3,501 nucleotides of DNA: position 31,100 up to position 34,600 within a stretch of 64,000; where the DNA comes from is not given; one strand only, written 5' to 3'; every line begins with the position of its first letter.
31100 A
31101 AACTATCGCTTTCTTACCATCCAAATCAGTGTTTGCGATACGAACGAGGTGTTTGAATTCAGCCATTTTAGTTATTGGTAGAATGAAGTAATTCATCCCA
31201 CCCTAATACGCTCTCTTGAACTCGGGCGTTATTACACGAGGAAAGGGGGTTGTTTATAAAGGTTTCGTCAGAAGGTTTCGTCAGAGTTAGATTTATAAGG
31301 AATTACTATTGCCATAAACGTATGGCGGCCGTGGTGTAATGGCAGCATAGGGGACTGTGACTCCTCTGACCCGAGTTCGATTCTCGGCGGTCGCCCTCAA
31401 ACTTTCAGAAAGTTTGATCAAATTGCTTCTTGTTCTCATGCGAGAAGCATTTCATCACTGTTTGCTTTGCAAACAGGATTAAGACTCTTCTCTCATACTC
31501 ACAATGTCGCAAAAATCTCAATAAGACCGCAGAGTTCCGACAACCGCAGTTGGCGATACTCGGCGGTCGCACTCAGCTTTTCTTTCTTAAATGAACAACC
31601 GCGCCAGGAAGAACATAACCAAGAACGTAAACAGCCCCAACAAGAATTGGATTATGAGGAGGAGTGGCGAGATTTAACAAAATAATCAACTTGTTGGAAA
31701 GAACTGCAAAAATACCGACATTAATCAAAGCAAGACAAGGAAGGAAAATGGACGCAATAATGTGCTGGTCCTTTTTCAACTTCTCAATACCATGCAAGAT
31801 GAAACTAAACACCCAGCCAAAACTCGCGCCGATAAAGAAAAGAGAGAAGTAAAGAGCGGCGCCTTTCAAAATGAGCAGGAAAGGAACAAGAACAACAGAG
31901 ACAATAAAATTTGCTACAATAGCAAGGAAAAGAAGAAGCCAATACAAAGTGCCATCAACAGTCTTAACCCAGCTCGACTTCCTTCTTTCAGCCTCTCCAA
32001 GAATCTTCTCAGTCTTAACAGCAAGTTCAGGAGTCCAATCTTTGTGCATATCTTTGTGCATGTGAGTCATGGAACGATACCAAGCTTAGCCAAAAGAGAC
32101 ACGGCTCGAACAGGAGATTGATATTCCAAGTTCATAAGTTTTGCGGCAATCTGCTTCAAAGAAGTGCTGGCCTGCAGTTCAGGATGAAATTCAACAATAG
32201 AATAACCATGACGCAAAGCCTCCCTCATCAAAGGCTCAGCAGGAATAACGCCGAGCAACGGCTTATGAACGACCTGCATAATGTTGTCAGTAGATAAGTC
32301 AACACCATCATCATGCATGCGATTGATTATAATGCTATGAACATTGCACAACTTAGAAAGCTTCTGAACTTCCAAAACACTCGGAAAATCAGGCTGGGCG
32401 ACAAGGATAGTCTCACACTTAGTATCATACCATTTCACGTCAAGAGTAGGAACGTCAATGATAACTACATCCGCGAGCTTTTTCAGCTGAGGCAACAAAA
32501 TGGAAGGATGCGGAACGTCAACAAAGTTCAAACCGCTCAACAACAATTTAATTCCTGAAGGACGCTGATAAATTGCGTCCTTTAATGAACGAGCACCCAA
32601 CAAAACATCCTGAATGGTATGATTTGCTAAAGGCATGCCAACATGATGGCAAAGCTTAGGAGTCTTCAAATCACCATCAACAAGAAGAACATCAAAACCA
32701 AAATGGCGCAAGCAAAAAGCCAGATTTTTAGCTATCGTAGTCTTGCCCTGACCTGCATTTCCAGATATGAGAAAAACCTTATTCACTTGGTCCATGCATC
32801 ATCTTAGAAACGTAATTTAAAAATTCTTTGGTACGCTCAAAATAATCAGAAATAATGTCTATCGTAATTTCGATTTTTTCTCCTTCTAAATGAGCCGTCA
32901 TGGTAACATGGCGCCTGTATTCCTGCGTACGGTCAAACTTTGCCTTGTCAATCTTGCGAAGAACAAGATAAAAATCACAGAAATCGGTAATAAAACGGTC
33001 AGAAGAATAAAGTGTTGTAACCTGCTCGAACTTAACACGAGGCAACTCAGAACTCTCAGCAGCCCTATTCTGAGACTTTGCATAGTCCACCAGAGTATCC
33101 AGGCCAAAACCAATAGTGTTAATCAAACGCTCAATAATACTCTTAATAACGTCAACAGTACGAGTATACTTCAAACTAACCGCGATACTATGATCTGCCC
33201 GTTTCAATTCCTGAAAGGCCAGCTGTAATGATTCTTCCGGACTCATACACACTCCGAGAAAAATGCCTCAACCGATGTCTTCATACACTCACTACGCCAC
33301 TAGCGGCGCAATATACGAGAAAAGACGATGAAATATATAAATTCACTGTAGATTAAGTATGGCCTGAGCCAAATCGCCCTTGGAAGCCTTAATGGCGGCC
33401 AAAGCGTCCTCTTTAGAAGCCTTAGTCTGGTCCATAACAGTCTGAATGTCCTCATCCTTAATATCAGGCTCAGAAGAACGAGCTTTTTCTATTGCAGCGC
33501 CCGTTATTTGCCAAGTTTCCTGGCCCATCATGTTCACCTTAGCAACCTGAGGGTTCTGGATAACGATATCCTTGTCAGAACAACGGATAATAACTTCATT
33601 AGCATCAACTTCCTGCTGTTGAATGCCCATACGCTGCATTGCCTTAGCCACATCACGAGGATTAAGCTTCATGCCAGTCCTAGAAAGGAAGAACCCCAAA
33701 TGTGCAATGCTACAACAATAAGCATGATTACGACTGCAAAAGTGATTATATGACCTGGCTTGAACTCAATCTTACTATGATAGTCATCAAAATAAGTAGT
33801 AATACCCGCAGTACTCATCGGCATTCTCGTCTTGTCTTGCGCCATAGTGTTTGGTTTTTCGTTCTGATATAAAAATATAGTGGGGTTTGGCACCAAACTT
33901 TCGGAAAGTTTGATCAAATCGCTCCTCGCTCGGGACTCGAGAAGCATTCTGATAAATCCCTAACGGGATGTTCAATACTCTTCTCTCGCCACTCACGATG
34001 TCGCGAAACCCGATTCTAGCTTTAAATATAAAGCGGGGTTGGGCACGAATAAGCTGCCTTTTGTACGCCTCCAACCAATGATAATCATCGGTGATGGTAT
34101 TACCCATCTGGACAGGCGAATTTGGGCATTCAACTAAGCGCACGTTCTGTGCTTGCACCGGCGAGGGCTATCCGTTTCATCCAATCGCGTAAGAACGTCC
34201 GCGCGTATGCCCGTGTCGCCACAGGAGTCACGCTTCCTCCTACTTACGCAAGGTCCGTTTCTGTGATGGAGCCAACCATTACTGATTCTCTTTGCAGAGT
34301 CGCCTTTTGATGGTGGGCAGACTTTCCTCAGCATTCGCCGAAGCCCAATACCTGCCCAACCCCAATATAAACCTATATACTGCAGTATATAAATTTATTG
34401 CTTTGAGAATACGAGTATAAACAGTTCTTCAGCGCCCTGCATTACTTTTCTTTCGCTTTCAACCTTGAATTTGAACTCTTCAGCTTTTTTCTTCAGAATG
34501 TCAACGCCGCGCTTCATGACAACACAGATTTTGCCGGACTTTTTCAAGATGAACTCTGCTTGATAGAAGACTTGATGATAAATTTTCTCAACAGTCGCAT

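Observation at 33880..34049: Second copy of the element after RNase P RNA, in opposite orientation relative to its host gene and again bracketed by a duplicated 3' end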

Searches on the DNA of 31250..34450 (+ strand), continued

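Call 40: search_with_rna_model(model_id=R1, sources=[window, L002, L003, L004, L005, L006, L007, L008, L009, L010, L011, L013, L014, L016, L017, L018, L019, L020, L021, L023, L025, L026, L027, L028, L029, L033, L034, L035, L037, L038, L039, L045, L047, L049, L050], max_evalue=1e-10, make_alignment=true)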
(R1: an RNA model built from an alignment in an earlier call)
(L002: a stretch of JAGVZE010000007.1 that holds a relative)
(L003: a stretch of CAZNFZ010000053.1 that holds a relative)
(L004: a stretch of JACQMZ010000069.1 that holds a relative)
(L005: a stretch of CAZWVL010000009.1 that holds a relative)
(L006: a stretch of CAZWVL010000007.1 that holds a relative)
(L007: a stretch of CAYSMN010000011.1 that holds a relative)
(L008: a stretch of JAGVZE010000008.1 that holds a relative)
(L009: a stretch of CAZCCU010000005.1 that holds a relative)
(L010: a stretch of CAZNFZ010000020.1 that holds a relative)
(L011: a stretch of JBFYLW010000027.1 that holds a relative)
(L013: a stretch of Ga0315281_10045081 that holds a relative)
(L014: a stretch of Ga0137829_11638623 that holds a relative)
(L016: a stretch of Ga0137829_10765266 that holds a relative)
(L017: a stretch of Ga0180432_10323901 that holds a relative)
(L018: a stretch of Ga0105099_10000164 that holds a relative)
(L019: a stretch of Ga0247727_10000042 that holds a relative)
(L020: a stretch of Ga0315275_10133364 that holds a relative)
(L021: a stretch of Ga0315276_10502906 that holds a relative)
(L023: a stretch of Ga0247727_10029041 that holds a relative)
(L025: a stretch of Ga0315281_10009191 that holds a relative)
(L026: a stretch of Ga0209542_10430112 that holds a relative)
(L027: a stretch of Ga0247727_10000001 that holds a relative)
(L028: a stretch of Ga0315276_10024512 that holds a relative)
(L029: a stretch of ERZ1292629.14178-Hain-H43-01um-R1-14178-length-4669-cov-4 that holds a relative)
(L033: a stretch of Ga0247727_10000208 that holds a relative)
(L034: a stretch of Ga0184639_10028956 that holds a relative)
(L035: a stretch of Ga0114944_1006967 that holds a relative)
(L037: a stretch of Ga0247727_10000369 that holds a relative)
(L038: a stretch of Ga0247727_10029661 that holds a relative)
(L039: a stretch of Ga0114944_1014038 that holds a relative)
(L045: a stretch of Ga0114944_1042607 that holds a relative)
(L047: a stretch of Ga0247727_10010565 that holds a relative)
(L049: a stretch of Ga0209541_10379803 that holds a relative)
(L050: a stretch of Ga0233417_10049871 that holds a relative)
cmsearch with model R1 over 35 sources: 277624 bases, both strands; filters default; matches with E-value up to 1e-10: 37.
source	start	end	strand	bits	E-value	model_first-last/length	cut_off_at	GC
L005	6488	6614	-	139.8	3.3e-28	1-127/127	no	0.4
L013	1851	1977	+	138.2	7.4e-28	1-127/127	no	0.41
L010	6509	6635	-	136.7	1.6e-27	1-127/127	no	0.37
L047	2980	3106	+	136.6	1.7e-27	1-127/127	no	0.4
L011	893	1021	-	132.7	1.2e-26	1-127/127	no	0.36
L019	672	799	-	132.4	1.4e-26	1-127/127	no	0.39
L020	1506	1633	+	132.1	1.7e-26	1-127/127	no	0.37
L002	7574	7700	+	132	1.7e-26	1-127/127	no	0.39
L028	2015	2142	-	131.9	1.8e-26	1-127/127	no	0.38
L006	1903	2029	+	131.7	2.1e-26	1-127/127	no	0.43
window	31398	31523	+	131.2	2.6e-26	1-127/127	no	0.36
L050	148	276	+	131.1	2.7e-26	1-127/127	no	0.39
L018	8933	9059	+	129.4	6.5e-26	1-127/127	no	0.43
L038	2292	2420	+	127.3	1.9e-25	1-127/127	no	0.45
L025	12470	12597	-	127.3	1.9e-25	1-127/127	no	0.41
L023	218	345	-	126.9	2.3e-25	1-127/127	no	0.41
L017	1000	1127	+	124.7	6.9e-25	1-127/127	no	0.41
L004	3775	3904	+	121.7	3.1e-24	1-127/127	no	0.45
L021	856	982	+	121.5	3.5e-24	1-127/127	no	0.44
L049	33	161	-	121.4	3.6e-24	1-127/127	no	0.43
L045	18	147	-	121.1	4.3e-24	1-127/127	no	0.48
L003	2880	3006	+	119.3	1.1e-23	1-127/127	no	0.48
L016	1587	1716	-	119.2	1.1e-23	1-127/127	no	0.46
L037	541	667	-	118.8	1.4e-23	1-127/127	no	0.48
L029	1150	1277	-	117.9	2.1e-23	1-127/127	no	0.44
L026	172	300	+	117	3.4e-23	1-127/127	no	0.44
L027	2172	2299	+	116.9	3.5e-23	1-127/127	no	0.47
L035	1705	1833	+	116.1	5.4e-23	1-127/127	no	0.48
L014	1018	1146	+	116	5.6e-23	1-127/127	no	0.43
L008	7038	7164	+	115.1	8.7e-23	1-127/127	no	0.43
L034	1136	1260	-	113.6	1.9e-22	1-127/127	no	0.47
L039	865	993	-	111.3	5.9e-22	1-127/127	no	0.48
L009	2861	2989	-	96.7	9.6e-19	1-127/127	no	0.43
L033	9966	10095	+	93.1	5.8e-18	1-127/127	no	0.42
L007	411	540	-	90.3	2.5e-17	1-127/127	no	0.4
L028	2195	2317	-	75.4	4.6e-14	1-127/127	no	0.37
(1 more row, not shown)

Alignment A3: 37 matches aligned to the model, 137 columns, each read 5' to 3' on its own strand. Consensus structure (alignment columns), stored with it:
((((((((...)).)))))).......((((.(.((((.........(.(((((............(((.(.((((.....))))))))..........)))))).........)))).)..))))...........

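Call 58: search_with_rna_model(model_id=R1, sources=[L051, L052, L053, L054, L055, L056, L057, L058, L059, L060, L061], max_evalue=1)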
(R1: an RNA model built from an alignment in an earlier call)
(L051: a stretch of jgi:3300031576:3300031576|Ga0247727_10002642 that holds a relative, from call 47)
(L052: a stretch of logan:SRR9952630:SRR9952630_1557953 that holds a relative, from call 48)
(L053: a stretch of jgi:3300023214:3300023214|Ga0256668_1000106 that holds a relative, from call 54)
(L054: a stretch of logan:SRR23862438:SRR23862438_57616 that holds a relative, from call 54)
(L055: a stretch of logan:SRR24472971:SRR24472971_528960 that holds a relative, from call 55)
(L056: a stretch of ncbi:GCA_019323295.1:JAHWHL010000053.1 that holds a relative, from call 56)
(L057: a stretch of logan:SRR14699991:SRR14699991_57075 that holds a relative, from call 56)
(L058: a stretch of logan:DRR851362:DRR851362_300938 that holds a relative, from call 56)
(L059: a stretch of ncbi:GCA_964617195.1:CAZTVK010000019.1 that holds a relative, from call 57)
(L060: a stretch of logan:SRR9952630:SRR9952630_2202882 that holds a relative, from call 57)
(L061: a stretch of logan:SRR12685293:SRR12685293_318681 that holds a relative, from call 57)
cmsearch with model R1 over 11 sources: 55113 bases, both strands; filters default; matches with E-value up to 1: 4.
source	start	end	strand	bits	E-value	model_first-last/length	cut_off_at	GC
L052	1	30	-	38.6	1.1e-06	1-30/127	3'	0.37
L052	12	46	+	21.8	0.0051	1-127/127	no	0.46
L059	5068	5169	-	13.4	0.37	1-127/127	no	0.4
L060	2419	2520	-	13.4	0.37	1-127/127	no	0.4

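Call 59: search_rna_families(sources=[L051, L053, L055, L056, L057, L059], threshold=gathering)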
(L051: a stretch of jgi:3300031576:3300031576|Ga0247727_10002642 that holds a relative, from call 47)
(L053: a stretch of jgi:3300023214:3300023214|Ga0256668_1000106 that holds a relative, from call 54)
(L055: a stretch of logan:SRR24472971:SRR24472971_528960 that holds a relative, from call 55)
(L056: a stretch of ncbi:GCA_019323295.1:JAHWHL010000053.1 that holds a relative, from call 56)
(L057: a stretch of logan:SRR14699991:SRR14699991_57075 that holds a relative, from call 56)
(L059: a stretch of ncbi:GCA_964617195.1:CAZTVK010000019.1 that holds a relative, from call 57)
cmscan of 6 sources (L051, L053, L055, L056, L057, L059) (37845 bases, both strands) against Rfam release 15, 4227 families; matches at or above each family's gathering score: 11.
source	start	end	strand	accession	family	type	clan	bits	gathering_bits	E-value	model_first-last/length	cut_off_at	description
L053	2330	2672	+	RF00373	RNaseP_arch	Gene; ribozyme;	CL00002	136.4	84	2.3e-38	1-288/288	no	Archaeal RNase P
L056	2466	2792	+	RF00373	RNaseP_arch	Gene; ribozyme;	CL00002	130.3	84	1.9e-36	1-288/288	no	Archaeal RNase P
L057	2466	2792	+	RF00373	RNaseP_arch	Gene; ribozyme;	CL00002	130.3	84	1.9e-36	1-288/288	no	Archaeal RNase P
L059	2465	2789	+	RF00373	RNaseP_arch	Gene; ribozyme;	CL00002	130.1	84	2.1e-36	1-288/288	no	Archaeal RNase P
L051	2592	2945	+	RF00373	RNaseP_arch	Gene; ribozyme;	CL00002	125.1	84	7.7e-35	1-288/288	no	Archaeal RNase P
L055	2467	2787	+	RF00373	RNaseP_arch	Gene; ribozyme;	CL00002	121.4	84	1.1e-33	1-288/288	no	Archaeal RNase P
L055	5117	5187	-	RF00005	tRNA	Gene; tRNA;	CL00001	62.3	29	2.4e-11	1-71/71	no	tRNA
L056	5111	5181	-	RF00005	tRNA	Gene; tRNA;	CL00001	60.2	29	9.1e-11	1-71/71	no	tRNA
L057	5111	5181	-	RF00005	tRNA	Gene; tRNA;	CL00001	60.2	29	9.1e-11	1-71/71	no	tRNA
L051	5266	5336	-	RF00005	tRNA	Gene; tRNA;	CL00001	58.9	29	2.1e-10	1-71/71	no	tRNA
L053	5107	5177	+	RF00005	tRNA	Gene; tRNA;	CL00001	55.8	29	1.5e-09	1-71/71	no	tRNA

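Call 80: search_dna_similar(query=window:33894-34022:+, collection=plasmids, mode=distant, max_evalue=0.01, max_rows=10)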
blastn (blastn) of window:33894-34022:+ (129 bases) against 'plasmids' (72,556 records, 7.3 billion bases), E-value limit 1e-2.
No match.

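Call 81: search_dna_similar(query=window:31398-31553:+, collection=phages, mode=distant, max_evalue=0.01, max_rows=10)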
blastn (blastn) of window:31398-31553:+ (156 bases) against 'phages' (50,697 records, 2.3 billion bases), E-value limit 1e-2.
No match.

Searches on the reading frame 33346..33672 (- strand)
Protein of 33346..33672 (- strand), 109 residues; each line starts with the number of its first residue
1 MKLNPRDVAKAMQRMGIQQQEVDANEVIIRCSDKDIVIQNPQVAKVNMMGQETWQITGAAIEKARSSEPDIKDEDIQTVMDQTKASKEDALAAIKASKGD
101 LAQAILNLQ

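Call 48: find_encoding_contigs(protein=window:33346-33672:-, flank=3000, max_places=10)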
Protein seq(109 aa) (109 aa): 1 contig read that carries it; 1 place shown.
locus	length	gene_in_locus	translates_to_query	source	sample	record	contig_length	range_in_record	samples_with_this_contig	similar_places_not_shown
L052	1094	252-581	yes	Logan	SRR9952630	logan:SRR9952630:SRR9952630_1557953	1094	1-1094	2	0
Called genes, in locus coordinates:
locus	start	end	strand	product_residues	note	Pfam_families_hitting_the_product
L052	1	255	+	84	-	?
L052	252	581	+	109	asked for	PF01849:NAC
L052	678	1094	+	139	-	?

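Call 53: find_homologous_proteins(query=window:33346-33672:-, max_evalue=1e-20)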
Query seq(109 aa) (109 aa): 778 proteins with E <= 1e-20 among 791 candidates; the best 120 are listed.
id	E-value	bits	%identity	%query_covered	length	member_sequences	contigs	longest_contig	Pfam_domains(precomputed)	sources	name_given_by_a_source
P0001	2.5e-60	218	100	100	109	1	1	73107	PF01849.24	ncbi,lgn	-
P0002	2.6e-58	212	96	100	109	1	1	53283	PF01849.24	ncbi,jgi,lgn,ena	-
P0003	3.3e-49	183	81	98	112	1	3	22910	PF01849.24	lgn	-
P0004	1.2e-48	181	82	100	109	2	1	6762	PF01849.24,PF19026.8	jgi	-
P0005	2.4e-48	180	80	100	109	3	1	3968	PF01849.24,PF19026.8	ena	-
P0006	3.4e-48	179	80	99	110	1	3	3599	PF01849.24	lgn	-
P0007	3.5e-48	179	82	99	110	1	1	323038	PF01849.24,PF19026.8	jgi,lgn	-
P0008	8.2e-48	178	81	100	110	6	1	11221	PF01849.24,PF19026.8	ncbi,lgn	-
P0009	9.3e-48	178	80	98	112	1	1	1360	PF01849.24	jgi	jgi:nascent polypeptide-associated complex subunit alpha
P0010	1.3e-47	178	79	99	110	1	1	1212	PF01849.24,PF19026.8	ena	-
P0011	3.5e-47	176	80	98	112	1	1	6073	PF01849.24,PF19026.8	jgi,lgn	jgi:nascent polypeptide-associated complex subunit alpha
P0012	6.0e-47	175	81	98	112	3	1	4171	PF01849.24,PF19026.8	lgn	-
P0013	8.4e-47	175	79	97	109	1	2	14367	PF01849.24,PF19026.8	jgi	jgi:nascent polypeptide-associated complex subunit alpha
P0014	1.3e-46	174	79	99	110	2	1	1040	PF01849.24,PF19026.8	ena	-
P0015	1.3e-46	174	80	100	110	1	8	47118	PF01849.24,PF19026.8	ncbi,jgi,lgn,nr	ncbi:nascent polypeptide-associated complex protein [Candidatus Woesearchaeota archaeon]|nr:nascent 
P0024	1.3e-45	171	79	100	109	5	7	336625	PF01849.24,PF19026.8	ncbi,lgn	-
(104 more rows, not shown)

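Call 54: find_encoding_contigs(protein=P0007, flank=3000, max_places=3)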
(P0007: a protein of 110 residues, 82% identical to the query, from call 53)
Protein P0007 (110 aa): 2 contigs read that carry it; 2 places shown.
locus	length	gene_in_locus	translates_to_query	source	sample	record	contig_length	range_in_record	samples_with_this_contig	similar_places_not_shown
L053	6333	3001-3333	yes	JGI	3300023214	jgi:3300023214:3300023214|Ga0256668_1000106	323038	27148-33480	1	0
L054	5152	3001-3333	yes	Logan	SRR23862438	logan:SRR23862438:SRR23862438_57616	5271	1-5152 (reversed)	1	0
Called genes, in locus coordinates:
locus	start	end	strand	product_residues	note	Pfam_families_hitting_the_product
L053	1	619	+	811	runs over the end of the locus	PF00521:DNA_topoisoIV, PF03989:DNA_gyraseA_C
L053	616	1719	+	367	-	PF02926:THUMP (weak), PF01170:UPF0020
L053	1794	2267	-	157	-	PF00293:NUDIX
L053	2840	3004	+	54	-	PF03911:Sec61_beta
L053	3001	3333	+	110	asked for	PF01849:NAC, PF19026:UBA_HYPK (weak)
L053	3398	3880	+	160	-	-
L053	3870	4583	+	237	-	PF00142:Fer4_NifH (faint), PF01656:CbiA, PF13614:AAA_31 (weak), PF20720:nSTAND3 (weak)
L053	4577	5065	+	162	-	-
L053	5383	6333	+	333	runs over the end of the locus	-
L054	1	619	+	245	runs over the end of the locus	?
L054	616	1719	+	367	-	PF02926:THUMP (weak), PF01170:UPF0020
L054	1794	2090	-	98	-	PF00293:NUDIX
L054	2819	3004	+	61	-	PF03911:Sec61_beta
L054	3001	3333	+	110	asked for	PF01849:NAC, PF19026:UBA_HYPK (weak)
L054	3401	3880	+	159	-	-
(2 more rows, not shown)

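Call 55: find_encoding_contigs(protein=P0003, flank=3000, max_places=3)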
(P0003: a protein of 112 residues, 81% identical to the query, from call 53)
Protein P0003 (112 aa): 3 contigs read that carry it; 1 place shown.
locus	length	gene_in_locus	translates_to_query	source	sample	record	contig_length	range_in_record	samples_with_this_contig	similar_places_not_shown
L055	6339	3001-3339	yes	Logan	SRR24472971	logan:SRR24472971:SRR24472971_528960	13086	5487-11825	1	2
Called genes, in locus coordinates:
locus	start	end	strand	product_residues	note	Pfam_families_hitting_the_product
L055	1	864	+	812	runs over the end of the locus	PF00521:DNA_topoisoIV, PF03989:DNA_gyraseA_C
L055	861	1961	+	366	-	PF01170:UPF0020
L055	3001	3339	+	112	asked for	PF01849:NAC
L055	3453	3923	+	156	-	-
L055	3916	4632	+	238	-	PF01656:CbiA, PF10609:ParA (weak), PF13614:AAA_31 (faint)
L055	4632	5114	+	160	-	-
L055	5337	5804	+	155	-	PF00416:Ribosomal_S13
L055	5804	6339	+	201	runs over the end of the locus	PF01479:S4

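Call 56: find_encoding_contigs(protein=P0015, flank=3000, max_places=3)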
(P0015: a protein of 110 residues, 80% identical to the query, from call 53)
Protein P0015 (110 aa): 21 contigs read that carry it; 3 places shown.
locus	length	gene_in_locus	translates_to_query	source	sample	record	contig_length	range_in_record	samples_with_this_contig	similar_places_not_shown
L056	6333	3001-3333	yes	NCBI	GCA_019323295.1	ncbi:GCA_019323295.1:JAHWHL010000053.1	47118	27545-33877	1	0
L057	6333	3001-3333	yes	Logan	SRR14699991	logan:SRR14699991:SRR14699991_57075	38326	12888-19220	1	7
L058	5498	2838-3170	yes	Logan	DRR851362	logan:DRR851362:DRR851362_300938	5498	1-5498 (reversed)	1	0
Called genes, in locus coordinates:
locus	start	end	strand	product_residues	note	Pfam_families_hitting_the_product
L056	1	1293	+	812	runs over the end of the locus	PF00521:DNA_topoisoIV, PF03989:DNA_gyraseA_C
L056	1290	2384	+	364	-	PF01170:UPF0020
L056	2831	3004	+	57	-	PF03911:Sec61_beta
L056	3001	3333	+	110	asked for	PF01849:NAC, PF19026:UBA_HYPK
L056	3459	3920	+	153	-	-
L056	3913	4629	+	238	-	PF01656:CbiA, PF10609:ParA (weak)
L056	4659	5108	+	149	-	-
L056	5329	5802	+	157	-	PF00416:Ribosomal_S13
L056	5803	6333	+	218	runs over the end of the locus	PF01479:S4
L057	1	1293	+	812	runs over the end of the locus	PF00521:DNA_topoisoIV, PF03989:DNA_gyraseA_C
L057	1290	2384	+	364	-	PF01170:UPF0020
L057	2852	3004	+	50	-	PF03911:Sec61_beta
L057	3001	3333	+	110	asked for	PF01849:NAC, PF19026:UBA_HYPK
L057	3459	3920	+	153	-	-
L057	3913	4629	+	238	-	PF01656:CbiA, PF10609:ParA (weak)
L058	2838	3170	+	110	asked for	PF01849:NAC, PF19026:UBA_HYPK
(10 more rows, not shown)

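Call 57: find_encoding_contigs(protein=P0024, flank=3000, max_places=3)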
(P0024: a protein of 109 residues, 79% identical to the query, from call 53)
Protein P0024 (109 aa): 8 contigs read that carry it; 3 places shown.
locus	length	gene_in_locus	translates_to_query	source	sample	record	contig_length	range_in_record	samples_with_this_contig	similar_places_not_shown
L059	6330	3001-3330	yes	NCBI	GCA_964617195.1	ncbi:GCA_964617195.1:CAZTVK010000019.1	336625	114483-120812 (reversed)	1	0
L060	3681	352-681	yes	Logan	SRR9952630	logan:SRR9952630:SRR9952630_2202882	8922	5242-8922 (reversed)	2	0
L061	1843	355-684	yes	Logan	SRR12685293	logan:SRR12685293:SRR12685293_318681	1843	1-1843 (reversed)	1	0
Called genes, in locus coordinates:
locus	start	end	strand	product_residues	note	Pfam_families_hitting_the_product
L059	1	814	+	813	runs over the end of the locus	PF00521:DNA_topoisoIV, PF03989:DNA_gyraseA_C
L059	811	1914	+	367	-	PF22020:RlmL_1st (faint), PF01170:UPF0020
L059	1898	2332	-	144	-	PF00293:NUDIX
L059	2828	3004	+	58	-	PF03911:Sec61_beta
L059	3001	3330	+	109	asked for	PF01849:NAC, PF19026:UBA_HYPK (faint)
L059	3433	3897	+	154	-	-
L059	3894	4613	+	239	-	PF00142:Fer4_NifH (faint), PF01656:CbiA, PF10609:ParA (weak), PF13614:AAA_31 (weak), PF20720:nSTAND3 (faint)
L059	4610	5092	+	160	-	-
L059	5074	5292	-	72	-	-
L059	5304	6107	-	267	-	PF04011:LemA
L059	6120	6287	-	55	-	-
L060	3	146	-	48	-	?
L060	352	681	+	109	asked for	PF01849:NAC, PF19026:UBA_HYPK (faint)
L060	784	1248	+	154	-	-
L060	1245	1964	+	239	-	PF00142:Fer4_NifH (faint), PF01656:CbiA, PF10609:ParA (weak), PF13614:AAA_31 (weak), PF20720:nSTAND3 (faint)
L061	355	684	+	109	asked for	PF01849:NAC, PF19026:UBA_HYPK (faint)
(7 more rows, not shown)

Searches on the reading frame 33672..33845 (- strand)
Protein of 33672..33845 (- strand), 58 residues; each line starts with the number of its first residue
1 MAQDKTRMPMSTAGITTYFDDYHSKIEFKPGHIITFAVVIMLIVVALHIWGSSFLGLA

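Call 47: find_encoding_contigs(protein=window:33672-33845:-, flank=3000, max_places=10)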
Protein seq(58 aa) (58 aa): 3 contigs read that carry it; 1 place shown.
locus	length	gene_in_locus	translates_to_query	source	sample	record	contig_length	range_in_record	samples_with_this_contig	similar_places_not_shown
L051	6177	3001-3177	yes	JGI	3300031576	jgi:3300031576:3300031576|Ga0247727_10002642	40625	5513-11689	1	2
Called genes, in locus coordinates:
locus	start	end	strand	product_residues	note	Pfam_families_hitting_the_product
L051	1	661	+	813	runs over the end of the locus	PF00521:DNA_topoisoIV, PF03989:DNA_gyraseA_C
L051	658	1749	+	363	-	PF22020:RlmL_1st (weak), PF01170:UPF0020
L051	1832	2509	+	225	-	-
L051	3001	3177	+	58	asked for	PF03911:Sec61_beta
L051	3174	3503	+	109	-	PF01849:NAC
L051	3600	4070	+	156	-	-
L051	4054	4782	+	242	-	PF00142:Fer4_NifH (faint), PF01656:CbiA, PF10609:ParA (weak), PF13614:AAA_31 (weak), PF20720:nSTAND3 (faint)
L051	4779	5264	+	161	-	-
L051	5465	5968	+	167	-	PF00416:Ribosomal_S13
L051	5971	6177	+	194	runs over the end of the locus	PF01479:S4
